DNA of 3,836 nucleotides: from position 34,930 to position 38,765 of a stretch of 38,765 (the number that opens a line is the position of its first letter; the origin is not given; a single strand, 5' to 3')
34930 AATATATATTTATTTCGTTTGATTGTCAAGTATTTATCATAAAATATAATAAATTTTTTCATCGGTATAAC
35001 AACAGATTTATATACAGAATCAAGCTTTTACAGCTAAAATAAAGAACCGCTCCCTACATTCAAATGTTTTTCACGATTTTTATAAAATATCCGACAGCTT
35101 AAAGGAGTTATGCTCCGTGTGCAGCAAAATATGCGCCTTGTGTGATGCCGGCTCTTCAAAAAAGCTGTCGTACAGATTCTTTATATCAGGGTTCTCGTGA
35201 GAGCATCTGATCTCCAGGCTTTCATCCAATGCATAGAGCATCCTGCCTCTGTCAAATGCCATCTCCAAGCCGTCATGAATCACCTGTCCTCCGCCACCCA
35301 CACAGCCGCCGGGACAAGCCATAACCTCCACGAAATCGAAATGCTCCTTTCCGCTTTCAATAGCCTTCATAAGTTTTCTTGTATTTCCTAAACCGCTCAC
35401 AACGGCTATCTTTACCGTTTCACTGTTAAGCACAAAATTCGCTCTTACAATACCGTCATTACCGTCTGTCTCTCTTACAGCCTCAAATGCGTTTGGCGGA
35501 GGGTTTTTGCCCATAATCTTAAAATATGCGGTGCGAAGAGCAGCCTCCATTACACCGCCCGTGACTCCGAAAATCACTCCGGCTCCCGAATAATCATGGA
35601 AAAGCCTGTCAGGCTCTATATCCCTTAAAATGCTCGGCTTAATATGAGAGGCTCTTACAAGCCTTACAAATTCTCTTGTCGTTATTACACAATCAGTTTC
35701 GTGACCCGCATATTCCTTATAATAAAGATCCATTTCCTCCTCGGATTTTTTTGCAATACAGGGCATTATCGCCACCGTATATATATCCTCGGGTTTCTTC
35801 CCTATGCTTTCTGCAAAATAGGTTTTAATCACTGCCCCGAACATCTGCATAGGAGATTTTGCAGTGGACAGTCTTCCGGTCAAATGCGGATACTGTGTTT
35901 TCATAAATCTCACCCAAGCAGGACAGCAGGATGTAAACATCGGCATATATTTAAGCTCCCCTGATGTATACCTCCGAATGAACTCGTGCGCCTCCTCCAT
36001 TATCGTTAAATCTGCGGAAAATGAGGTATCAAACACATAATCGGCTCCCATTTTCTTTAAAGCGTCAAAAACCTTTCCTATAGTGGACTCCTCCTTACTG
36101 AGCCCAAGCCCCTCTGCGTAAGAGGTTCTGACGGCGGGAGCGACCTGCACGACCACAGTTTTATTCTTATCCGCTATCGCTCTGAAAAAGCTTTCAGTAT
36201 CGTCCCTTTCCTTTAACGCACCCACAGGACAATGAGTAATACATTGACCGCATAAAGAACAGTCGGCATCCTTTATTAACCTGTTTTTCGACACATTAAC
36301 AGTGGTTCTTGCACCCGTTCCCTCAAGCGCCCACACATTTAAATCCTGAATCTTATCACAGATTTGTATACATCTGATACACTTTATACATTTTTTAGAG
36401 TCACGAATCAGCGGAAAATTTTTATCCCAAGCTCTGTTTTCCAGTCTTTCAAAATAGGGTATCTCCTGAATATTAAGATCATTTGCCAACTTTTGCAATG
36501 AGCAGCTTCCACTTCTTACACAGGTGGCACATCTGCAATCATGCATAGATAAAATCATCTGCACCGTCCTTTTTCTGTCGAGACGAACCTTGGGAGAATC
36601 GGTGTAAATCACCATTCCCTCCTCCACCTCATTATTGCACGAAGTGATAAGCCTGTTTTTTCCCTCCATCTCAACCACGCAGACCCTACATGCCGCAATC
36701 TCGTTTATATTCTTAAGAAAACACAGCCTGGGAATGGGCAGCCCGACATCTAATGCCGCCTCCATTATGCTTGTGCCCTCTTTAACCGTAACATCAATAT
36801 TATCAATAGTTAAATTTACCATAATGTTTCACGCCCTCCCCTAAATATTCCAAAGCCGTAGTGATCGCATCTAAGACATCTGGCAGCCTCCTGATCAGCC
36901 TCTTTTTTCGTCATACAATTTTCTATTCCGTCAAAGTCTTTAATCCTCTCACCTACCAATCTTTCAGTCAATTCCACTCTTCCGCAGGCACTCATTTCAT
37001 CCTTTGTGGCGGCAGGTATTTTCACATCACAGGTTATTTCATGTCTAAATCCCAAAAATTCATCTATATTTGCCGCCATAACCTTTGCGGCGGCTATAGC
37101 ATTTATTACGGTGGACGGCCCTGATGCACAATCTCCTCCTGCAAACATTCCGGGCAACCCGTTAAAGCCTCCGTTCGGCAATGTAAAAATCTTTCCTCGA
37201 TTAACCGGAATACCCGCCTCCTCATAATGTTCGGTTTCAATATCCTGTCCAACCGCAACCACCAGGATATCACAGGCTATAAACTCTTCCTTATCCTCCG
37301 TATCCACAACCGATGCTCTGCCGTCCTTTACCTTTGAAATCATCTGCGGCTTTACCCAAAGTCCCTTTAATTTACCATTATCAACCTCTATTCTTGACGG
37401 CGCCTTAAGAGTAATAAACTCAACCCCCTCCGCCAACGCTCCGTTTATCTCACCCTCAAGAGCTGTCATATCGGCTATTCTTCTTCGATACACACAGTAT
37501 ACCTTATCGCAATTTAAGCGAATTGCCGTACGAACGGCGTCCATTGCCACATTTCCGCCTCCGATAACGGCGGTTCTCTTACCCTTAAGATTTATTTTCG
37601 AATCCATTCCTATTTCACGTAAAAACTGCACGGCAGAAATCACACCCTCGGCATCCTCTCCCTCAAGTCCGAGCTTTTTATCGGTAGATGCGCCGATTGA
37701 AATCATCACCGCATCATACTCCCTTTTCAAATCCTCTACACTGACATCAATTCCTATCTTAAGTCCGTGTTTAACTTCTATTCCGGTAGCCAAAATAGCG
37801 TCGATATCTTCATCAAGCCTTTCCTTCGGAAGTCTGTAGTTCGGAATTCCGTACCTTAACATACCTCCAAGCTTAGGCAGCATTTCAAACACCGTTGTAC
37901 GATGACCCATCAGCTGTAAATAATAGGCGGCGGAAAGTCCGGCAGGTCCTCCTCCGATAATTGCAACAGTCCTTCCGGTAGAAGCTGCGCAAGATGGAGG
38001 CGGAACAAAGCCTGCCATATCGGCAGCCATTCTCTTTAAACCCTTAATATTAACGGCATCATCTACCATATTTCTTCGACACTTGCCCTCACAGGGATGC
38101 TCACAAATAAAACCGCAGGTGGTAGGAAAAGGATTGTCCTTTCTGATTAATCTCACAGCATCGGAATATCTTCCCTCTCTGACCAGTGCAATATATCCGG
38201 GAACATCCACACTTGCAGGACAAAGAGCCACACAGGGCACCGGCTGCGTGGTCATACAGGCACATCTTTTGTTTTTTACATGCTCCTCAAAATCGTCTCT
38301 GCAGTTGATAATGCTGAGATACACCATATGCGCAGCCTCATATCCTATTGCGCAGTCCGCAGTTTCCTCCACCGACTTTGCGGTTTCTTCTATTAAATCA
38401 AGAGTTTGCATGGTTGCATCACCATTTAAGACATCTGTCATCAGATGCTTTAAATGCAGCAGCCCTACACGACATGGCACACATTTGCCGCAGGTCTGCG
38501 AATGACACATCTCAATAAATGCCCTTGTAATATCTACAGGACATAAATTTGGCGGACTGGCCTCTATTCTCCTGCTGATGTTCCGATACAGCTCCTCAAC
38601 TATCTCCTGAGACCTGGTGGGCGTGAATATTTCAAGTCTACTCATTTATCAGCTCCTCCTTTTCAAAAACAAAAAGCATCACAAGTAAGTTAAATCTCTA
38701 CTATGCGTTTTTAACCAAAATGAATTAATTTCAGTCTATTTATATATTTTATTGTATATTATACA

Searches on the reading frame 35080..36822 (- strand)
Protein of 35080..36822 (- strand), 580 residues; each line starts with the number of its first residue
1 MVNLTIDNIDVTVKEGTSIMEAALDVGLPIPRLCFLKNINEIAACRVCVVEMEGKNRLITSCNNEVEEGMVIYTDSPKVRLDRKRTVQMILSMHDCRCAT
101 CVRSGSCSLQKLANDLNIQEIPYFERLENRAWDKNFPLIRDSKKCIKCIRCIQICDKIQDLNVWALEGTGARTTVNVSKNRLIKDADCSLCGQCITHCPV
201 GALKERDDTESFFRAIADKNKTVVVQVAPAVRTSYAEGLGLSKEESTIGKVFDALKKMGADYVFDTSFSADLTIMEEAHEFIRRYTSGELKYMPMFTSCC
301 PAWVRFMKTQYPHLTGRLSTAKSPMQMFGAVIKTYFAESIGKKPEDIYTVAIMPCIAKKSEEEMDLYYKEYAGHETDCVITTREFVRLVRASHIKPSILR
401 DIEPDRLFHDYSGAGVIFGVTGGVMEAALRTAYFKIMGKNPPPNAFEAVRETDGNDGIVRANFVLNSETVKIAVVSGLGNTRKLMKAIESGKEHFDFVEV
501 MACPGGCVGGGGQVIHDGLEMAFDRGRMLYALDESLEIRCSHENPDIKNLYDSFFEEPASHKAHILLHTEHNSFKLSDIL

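Call 27: search_protein_families(library=pfam, proteins=[window:35080-36822:-], max_evalue=0.00001)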
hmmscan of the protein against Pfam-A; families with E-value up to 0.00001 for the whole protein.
window:35080-36822:- (580 aa): 5 families
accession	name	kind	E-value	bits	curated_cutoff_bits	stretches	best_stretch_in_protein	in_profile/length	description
PF02906.19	Fe_hyd_lg_C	-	2e-87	293.3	22.1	1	221-511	1-245/245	Iron only hydrogenase large subunit, C-terminal domain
PF13510.11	Fer2_4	-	3.1e-19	69.3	22.8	1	1-76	3-81/82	2Fe-2S iron-sulfur cluster binding domain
PF02256.22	Fe_hyd_SSU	-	3.5e-19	69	24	1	524-572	6-54/56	Iron hydrogenase small subunit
PF10588.14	NADH-G_4Fe-4S_3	-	6.6e-13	48.4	27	1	83-121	1-39/40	NADH-ubiquinone oxidoreductase-G iron-sulfur binding region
PF22117.2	Fer4_Nqo3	-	4e-06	27.3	27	1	141-203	7-66/67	NADH-quinone oxidoreductase subunit 3, ferredoxin-like domain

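Call 43: find_related_loci(query=window:35080-36822:-, collection=genome_contigs, flank=10000)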
Query window:35080-36822:- (580 aa) in genome_contigs; peptide patterns used: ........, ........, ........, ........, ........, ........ (x = any residue, [..] = any of these).
599 stretches matched a pattern (row limit reached: there are more); 576 encode a relative of the query (tblastn E <= 1e-3); the best 80 are kept; 80 distinct loci.
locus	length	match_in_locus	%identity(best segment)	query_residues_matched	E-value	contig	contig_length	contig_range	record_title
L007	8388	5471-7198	69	1-576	0e+0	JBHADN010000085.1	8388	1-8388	MAG: Catonella sp. isolate Meta-D_MAG_63 Meta-D__133864, whole genome shotgun sequence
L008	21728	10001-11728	68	1-576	0e+0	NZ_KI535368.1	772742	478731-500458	Catonella morbi ATCC 51271 Scfld2, whole genome shotgun sequence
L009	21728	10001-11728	65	1-576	0e+0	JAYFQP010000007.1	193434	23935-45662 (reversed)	MAG: Clostridiaceae bacterium isolate CA_23 c_CA_000000036442, whole genome shotgun sequence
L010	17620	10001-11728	67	1-576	0e+0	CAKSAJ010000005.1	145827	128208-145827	MAG: uncultured Schaedlerella sp. isolate REFINED_METABAT215_TOP10_CONTIGS_1500_ASSEMBLY_K77_MERGED__Hadza_PheChl_Fiber-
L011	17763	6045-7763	64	1-571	0e+0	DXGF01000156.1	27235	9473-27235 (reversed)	MAG TPA_asm: Candidatus Dorea gallistercoris isolate ChiSxjej1B13-11762 ChiSxjej1B13M5__C351751_L27235_SAMN08009907, who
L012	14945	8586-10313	64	1-576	0e+0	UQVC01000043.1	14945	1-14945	uncultured Ruminococcus sp. isolate UMGS669 genome assembly, contig: NODE_1607_length_14945_cov_51.7351, whole genome sh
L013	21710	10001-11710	61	1-571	0e+0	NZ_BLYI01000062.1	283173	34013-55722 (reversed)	Anaerostipes butyraticus strain JCM 17466 sequence62, whole genome shotgun sequence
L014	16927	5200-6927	61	1-576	0e+0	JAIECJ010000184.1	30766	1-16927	MAG: Lachnospiraceae bacterium isolate SC0386_comb_10 SC0386_comb_10_contig_184, whole genome shotgun sequence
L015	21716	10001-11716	61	1-573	0e+0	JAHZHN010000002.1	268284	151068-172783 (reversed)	MAG: Clostridiales bacterium isolate HRGM_Genome_3310 HRGM_Genome_3310_2, whole genome shotgun sequence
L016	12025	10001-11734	60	1-578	0e+0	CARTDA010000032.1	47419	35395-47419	MAG: uncultured Lachnospiraceae bacterium isolate MGBC166886 genome assembly, contig: MGBC166886.32, whole genome shotgu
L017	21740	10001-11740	60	1-580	0e+0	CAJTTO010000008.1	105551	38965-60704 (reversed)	MAG TPA_asm: uncultured Lachnospiraceae bacterium isolate MGBC113610 genome assembly, contig: MGBC113610.8, whole genome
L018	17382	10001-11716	59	1-576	0e+0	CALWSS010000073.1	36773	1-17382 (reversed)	MAG: uncultured Clostridia bacterium isolate E11__bin155 genome assembly, contig: E11__k127_3649240, whole genome shotgu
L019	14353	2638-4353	58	1-576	0e+0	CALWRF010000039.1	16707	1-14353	MAG: uncultured Clostridia bacterium isolate E0_LS__bin184 genome assembly, contig: E0_LS__k127_2503258, whole genome sh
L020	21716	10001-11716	59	1-576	0e+0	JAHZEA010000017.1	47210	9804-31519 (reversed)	MAG: Lachnospiraceae bacterium isolate HRGM_Genome_2630 HRGM_Genome_2630_17, whole genome shotgun sequence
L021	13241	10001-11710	57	1-576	0e+0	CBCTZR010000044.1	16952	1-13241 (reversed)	MAG TPA_asm: uncultured Merdibacter sp. isolate SRR20550123_metabat2_41 genome assembly, contig: ERZ24911442.2487, whole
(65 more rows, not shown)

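Call 46: find_encoding_contigs(protein=window:35080-36822:-, flank=8000, max_places=8)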
Protein window:35080-36822:- (580 aa): 1 contig read that carries it; 1 place shown.
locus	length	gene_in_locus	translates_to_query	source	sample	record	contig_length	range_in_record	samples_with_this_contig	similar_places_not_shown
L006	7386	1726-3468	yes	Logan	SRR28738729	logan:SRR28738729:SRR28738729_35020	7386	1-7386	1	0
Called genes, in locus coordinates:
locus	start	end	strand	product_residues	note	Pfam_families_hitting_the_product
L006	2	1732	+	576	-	?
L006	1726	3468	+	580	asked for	PF13510:Fer2_4, PF10588:NADH-G_4Fe-4S_3, PF22117:Fer4_Nqo3 (weak), PF02906:Fe_hyd_lg_C, PF02256:Fe_hyd_SSU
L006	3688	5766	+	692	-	-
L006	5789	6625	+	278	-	PF23894:LD_SV2 (faint), PF00805:Pentapeptide (faint), PF13576:Pentapeptide_3 (faint), PF13599:Pentapeptide_4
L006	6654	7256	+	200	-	-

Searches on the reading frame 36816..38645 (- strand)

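Call 27: search_protein_families(library=pfam, proteins=[window:36816-38645:-], max_evalue=0.00001)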
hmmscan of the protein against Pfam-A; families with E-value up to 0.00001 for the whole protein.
window:36816-38645:- (609 aa): 7 families
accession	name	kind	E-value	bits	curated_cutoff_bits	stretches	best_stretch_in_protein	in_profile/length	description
PF07992.20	Pyr_redox_2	-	1.7e-33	116.8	26.1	1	226-520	2-291/291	Pyridine nucleotide-disulphide oxidoreductase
PF10589.14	NADH_4Fe-4S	-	6.3e-22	77.7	23.5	1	38-122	1-85/85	NADH-ubiquinone oxidoreductase-F iron-sulfur binding region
PF14691.11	Fer4_20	-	5.5e-20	71.7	25.8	1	126-211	22-108/113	Dihydroprymidine dehydrogenase domain II, 4Fe-4S cluster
PF00070.33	Pyr_redox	-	7.6e-10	39.6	22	0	227-260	2-35/82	Pyridine nucleotide-disulphide oxidoreductase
PF13450.12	NAD_binding_8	-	1.3e-08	35.4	21.9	1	229-264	1-36/68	NAD(P)-binding Rossmann-like domain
PF01266.30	DAO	-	8.2e-07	29.3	27.9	1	227-259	2-34/353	FAD dependent oxidoreductase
PF13738.12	Pyr_redox_3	-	1e-06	28.7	30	0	229-254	2-28/305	Pyridine nucleotide-disulphide oxidoreductase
